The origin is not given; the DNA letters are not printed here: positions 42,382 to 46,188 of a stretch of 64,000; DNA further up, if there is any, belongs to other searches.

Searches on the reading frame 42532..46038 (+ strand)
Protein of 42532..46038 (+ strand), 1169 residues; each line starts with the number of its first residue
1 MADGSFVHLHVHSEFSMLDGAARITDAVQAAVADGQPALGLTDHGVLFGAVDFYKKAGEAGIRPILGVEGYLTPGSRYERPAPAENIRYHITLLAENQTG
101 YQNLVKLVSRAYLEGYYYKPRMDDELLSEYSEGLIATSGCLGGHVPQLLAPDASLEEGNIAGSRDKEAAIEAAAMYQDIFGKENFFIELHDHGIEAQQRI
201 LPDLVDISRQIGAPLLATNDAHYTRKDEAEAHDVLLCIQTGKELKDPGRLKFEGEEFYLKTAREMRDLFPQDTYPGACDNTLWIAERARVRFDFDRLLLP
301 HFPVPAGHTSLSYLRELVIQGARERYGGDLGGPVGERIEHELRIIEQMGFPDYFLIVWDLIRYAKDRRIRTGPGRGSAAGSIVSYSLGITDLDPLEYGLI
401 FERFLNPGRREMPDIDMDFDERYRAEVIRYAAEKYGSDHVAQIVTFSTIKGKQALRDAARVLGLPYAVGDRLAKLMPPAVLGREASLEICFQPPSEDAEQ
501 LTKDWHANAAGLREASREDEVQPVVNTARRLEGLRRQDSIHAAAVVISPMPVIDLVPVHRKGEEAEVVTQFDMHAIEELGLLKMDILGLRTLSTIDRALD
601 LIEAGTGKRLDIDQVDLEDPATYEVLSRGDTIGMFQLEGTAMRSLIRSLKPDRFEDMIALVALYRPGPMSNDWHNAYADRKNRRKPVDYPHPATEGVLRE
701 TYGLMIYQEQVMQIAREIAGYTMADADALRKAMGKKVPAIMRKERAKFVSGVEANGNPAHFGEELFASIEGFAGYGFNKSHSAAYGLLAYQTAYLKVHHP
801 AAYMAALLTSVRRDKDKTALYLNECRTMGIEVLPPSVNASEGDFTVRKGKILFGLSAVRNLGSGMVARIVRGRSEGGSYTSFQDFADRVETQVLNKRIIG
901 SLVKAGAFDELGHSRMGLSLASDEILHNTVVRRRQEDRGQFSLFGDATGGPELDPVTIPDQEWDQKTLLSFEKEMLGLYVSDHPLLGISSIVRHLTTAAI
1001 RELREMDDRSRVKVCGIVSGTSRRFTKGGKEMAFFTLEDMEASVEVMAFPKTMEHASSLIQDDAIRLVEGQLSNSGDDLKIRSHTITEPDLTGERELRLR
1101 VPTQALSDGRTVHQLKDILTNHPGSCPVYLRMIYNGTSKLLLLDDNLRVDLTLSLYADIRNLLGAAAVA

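Call 40: search_protein_families(library=pfam, proteins=[window:42532-46038:+], max_evalue=0.001)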
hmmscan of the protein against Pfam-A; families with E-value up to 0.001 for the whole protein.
window:42532-46038:+ (1169 aa): 5 families
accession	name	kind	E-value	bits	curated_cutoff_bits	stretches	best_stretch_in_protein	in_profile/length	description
PF07733.18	DNA_pol3_alpha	-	2e-94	316.5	23.9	1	312-588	1-260/260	Bacterial DNA polymerase III alpha NTPase domain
PF17657.6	DNA_pol3_finger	-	6.7e-61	204.9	22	1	591-756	1-166/166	Bacterial DNA polymerase III alpha subunit finger domain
PF02811.25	PHP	-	5.6e-57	193.1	26.4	1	8-192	1-164/164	PHP domain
PF14579.12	HHH_6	-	3e-27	95.1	25.6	1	829-915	1-87/90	Helix-hairpin-helix motif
PF01336.31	tRNA_anti-codon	-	8.4e-10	38.9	27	1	1012-1082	1-68/75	OB-fold nucleic acid binding domain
